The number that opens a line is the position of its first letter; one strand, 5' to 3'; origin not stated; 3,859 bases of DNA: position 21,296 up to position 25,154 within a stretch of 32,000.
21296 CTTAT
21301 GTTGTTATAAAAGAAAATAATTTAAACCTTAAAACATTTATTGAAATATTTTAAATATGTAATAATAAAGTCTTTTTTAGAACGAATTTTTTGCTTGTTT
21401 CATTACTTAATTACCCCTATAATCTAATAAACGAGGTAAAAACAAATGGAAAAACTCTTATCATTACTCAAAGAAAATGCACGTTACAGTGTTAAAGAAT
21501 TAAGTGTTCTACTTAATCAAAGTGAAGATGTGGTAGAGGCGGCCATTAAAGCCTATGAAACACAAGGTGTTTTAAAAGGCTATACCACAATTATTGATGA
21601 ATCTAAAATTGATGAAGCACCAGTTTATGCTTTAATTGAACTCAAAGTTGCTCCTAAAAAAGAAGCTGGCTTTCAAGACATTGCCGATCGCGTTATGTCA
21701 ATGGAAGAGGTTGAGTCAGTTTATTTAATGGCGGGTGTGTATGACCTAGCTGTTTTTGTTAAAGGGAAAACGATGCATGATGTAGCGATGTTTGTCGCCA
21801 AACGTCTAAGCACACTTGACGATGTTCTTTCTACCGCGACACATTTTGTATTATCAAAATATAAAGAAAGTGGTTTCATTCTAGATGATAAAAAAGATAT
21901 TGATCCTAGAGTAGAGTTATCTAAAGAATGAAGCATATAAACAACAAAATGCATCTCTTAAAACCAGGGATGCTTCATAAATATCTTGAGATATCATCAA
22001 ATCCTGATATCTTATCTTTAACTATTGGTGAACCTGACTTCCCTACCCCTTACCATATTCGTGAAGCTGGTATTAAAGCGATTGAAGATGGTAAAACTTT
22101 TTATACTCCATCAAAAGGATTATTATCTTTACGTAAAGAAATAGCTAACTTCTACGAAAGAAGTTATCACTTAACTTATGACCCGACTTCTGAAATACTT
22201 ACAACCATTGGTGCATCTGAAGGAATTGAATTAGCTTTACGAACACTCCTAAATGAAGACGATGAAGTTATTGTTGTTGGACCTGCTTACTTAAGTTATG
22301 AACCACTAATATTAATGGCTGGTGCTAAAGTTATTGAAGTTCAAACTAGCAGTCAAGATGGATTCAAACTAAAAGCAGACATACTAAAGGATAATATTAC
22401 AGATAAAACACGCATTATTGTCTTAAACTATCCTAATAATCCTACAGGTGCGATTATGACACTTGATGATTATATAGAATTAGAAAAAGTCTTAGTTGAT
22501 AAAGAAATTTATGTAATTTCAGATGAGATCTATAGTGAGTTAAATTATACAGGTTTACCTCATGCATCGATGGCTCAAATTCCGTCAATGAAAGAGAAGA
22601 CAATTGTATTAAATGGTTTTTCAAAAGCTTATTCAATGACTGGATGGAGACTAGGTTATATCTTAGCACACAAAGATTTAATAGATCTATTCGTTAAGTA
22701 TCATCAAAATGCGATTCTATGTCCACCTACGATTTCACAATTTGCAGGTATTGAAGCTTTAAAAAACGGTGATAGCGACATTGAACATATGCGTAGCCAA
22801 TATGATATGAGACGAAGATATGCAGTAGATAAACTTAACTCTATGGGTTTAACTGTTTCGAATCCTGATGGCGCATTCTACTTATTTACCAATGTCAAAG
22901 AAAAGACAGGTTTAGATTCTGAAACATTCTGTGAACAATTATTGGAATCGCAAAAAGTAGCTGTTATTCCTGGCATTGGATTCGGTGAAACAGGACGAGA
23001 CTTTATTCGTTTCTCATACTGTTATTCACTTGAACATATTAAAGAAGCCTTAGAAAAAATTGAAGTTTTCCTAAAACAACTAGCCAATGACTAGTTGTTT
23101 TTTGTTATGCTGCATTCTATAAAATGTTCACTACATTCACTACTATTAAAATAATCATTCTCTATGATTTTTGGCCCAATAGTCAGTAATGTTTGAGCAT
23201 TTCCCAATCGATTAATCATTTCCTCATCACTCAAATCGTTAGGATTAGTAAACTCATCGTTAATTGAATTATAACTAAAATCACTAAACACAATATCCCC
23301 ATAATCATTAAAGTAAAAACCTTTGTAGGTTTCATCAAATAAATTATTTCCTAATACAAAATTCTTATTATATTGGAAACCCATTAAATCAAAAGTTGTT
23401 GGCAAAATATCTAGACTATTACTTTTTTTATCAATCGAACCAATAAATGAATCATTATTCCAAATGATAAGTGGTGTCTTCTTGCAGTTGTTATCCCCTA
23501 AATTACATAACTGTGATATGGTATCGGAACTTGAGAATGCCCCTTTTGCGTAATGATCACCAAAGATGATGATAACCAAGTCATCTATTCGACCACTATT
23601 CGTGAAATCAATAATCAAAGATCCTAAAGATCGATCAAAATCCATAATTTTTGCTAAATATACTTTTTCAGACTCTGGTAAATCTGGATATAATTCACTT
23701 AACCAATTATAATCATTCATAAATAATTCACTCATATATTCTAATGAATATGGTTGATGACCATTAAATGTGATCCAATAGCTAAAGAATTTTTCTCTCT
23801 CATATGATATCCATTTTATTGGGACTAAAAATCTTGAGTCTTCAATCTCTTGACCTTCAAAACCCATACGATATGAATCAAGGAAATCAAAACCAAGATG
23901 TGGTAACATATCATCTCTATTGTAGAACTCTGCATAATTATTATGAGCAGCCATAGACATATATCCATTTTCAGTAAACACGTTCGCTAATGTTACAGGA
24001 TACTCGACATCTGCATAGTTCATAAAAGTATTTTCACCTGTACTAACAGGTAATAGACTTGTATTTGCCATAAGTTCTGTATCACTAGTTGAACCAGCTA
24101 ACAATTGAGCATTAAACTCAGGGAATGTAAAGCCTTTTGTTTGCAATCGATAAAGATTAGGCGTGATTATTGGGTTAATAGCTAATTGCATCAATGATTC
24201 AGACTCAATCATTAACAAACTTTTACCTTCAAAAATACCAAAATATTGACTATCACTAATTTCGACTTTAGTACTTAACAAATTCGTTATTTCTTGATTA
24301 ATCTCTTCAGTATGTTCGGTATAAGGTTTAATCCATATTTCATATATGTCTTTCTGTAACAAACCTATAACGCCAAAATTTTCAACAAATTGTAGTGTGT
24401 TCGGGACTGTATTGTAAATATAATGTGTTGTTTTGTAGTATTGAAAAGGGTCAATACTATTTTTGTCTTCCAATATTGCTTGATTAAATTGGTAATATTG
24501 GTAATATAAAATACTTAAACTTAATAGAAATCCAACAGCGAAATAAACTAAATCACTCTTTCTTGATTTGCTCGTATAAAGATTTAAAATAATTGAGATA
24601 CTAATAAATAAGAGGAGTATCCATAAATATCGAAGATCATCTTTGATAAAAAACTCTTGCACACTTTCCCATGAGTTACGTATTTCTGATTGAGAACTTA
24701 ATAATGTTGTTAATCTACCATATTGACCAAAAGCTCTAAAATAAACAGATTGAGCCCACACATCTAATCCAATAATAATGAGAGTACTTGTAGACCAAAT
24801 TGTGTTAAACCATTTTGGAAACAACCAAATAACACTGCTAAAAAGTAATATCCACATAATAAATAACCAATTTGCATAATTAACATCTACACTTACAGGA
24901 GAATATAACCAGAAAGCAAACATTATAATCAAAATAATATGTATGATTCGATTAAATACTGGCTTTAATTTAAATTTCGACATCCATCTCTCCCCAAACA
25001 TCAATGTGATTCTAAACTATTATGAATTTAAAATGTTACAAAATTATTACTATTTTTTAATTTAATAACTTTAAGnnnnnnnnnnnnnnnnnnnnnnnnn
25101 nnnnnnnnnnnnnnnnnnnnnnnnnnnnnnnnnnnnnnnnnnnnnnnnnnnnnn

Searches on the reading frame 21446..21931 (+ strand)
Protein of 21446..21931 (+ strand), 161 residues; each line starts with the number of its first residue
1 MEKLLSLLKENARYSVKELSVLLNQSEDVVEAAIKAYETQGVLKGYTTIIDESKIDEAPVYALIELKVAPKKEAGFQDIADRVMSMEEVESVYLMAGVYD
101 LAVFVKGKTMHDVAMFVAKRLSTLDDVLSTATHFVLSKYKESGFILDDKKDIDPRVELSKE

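Call 7: search_protein_families(library=pfam, proteins=[window:21446-21931:+], max_evalue=0.001)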
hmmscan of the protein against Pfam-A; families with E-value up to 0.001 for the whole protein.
window:21446-21931:+ (161 aa): 3 families
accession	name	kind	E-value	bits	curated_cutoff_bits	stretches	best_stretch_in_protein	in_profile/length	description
PF01037.27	AsnC_trans_reg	-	6.6e-14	52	25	1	64-137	1-72/73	Lrp/AsnC ligand binding domain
PF13412.12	HTH_24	-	3.2e-05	23.9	21.9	1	3-44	7-48/48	Winged helix-turn-helix DNA-binding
PF13404.12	HTH_AsnC-type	-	0.0009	19.5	27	0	3-35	7-39/42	AsnC-type helix-turn-helix domain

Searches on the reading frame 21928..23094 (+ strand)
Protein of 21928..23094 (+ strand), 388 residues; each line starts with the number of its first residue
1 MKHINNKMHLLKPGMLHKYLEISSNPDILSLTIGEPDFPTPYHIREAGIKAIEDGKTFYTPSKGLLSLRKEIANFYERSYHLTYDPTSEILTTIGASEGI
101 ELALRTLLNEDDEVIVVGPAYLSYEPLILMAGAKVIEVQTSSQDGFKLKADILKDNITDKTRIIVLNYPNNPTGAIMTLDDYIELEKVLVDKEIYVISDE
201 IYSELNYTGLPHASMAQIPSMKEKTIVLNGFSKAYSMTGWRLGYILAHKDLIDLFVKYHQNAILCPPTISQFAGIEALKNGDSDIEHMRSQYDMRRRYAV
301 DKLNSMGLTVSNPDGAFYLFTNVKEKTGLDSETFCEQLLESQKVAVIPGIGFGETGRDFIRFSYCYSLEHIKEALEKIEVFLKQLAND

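Call 3: search_protein_families(library=pfam, proteins=[window:21928-23094:+], max_evalue=0.01)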
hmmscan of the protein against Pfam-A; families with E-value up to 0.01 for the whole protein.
window:21928-23094:+ (388 aa): 3 families
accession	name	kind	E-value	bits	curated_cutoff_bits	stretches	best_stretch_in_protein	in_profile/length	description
PF00155.27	Aminotran_1_2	-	1.6e-69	235.3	19.7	1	27-378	2-361/361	Aminotransferase class I and II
PF00266.25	Aminotran_5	-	1.1e-05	25.1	21.5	1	85-186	59-165/371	Aminotransferase class-V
PF01041.23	DegT_DnrJ_EryC1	-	0.00023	21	19.8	1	88-199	40-145/360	DegT/DnrJ/EryC1/StrS aminotransferase family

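Call 4: search_protein_families(library=ncbifam, proteins=[window:21928-23094:+], max_evalue=0.01)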
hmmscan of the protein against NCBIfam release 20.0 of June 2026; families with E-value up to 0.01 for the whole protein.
window:21928-23094:+ (388 aa): 80 families (the best 25 are shown)
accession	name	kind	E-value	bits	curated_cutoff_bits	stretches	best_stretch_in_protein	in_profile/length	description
NF005816.0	PRK07682.1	equivalog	5.2e-130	433.6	620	1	3-385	5-386/390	aminotransferase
NF005817.0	PRK07683.1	equivalog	2.5e-128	428.1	575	1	15-385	16-384/387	aminotransferase A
NF005588.0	PRK07309.1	equivalog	1.4e-119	399.5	576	1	5-384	8-388/391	pyridoxal phosphate-dependent aminotransferase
NF041091.1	asp_aminotase_Arch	equivalog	2.6e-103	345.8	550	1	25-383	26-376/376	aspartate aminotransferase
NF041364.1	GntC_guanitoxin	equivalog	2.3e-102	342.5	415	1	30-380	2-355/356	guanitoxin biosynthesis PLP-dependent (S)-gamma-hydroxy-L-arginine cyclodehydratase GntC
NF004975.0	PRK06348.1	equivalog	7.9e-94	314.8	549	1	24-379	27-380/384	pyridoxal phosphate-dependent aminotransferase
NF006229.0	PRK08361.1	equivalog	2.5e-91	306.6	624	1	6-384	12-390/391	aspartate aminotransferase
TIGR03540.1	DapC_direct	equivalog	3.4e-83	279.7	593.25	1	26-379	29-381/383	LL-diaminopimelate aminotransferase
NF006756.0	PRK09276.1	subfamily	6.5e-83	278.8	507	1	25-379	30-383/387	LL-diaminopimelate aminotransferase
NF004769.0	PRK06107.1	equivalog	4.2e-82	276.1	617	1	27-385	34-401/402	aspartate transaminase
NF004770.0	PRK06108.1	subfamily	5.1e-82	275.8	422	1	16-384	25-394/396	pyridoxal phosphate-dependent aminotransferase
NF005601.0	PRK07337.1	equivalog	3.5e-78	263.4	496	1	24-382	33-392/394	pyridoxal phosphate-dependent aminotransferase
NF005855.0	PRK07777.1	equivalog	5.4e-78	263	553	1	27-381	29-387/391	pyridoxal phosphate-dependent aminotransferase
NF006514.0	PRK08960.1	equivalog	3.4e-76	256.6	554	1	26-384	32-387/388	pyridoxal phosphate-dependent aminotransferase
NF006569.0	PRK09082.1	subfamily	4.3e-76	256.5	420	1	25-378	29-383/386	methionine aminotransferase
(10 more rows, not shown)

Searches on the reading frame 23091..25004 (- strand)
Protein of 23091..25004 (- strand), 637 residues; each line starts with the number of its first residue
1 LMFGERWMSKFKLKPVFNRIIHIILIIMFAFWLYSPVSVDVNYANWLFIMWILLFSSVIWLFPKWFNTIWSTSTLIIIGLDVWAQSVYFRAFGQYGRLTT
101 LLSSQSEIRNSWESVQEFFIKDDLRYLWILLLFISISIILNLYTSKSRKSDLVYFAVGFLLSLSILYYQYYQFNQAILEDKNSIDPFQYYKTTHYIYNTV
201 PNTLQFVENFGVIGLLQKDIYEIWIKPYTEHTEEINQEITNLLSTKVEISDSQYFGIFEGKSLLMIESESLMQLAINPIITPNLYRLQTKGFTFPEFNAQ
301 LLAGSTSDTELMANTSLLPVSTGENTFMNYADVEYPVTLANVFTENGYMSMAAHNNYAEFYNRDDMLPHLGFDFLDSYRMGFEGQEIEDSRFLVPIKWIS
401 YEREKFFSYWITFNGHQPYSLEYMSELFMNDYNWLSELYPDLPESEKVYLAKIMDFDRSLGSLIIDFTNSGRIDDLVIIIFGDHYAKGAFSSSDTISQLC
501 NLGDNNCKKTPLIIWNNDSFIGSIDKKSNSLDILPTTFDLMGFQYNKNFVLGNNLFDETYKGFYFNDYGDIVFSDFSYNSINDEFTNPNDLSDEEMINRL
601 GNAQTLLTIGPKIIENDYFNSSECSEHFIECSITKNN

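Call 3: search_protein_families(library=pfam, proteins=[window:23091-25004:-], max_evalue=0.01)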
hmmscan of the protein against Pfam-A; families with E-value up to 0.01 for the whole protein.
window:23091-25004:- (637 aa): 1 family
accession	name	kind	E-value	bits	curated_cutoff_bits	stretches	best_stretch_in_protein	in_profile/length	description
PF00884.28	Sulfatase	-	2e-17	63.9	25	1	268-542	10-300/301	Sulfatase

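Call 4: search_protein_families(library=ncbifam, proteins=[window:23091-25004:-], max_evalue=0.01)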
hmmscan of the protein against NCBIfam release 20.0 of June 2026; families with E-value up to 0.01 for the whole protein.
window:23091-25004:- (637 aa): 4 families
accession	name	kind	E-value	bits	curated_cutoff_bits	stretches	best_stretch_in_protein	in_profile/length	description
NF053595.1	LptchSynLtaSGpos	equivalog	2.3e-28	99.2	970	1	53-619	46-606/626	lipoteichoic acid synthase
NF045661.1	HdlasePehA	equivalog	0.00052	18.7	900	0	448-579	283-411/506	phosphoric/sulfuric ester hydrolase PehA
NF010322.0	PRK13759.1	equivalog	0.0022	16.6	481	0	277-351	28-100/486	arylsulfatase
TIGR03417.1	chol_sulfatase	equivalog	0.0074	15.2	433.45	0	442-548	248-351/500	choline-sulfatase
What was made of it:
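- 23091..25004 (-): LtaS-like membrane protein with an extracellular sulfatase-fold domain (catalytic Thr in STSD; GDH metal site). Last gene on this strand. The likely true start is the ATG at 24983, which follows a GGAG. PF00884 and NF053595 lipoteichoic acid synthase, 99 bits, below cut-off (calls 3, 4).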

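Call 41: search_solved_structures(query=window:23091-25004:-, max_evalue=0.01)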
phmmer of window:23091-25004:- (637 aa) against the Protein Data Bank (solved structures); distinct sequences matched with E-value up to 0.01: 7.
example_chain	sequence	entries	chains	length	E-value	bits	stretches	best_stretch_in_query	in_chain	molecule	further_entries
4uoo_A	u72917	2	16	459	1e-18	70.4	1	238-600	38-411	LIPOTEICHOIC ACID SYNTHASE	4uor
4uop_A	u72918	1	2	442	1.1e-17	67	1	250-558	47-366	LIPOTEICHOIC ACID PRIMASE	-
2w5q_A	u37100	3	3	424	8.1e-17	64.1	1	249-588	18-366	PROCESSED GLYCEROL PHOSPHATE LIPOTEICHOIC ACID SYNTHASE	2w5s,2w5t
2w5r_A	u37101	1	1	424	3.5e-16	62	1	249-588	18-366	PROCESSED GLYCEROL PHOSPHATE LIPOTEICHOIC ACID SYNTHASE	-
2w8d_A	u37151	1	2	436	3.6e-15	58.7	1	238-585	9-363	PROCESSED GLYCEROL PHOSPHATE LIPOTEICHOIC ACID SYNTHASE 2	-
9bes_B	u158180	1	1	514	1.6e-06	30.1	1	278-552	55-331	S1_8A Sulfatase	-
9bb9_A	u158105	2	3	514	2.2e-06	29.7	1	278-552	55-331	S1_8A sulfatase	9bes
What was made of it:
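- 23091..25004 (-): Nearest PDB entries are Listeria LtaS/LtaP and S. aureus LtaS (call 41).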

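Call 54: search_protein_families(library=padloc, proteins=[window:23091-25004:-], max_evalue=0.001)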
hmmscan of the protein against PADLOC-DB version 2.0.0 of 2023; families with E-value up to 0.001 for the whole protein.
window:23091-25004:- (637 aa): 0 families
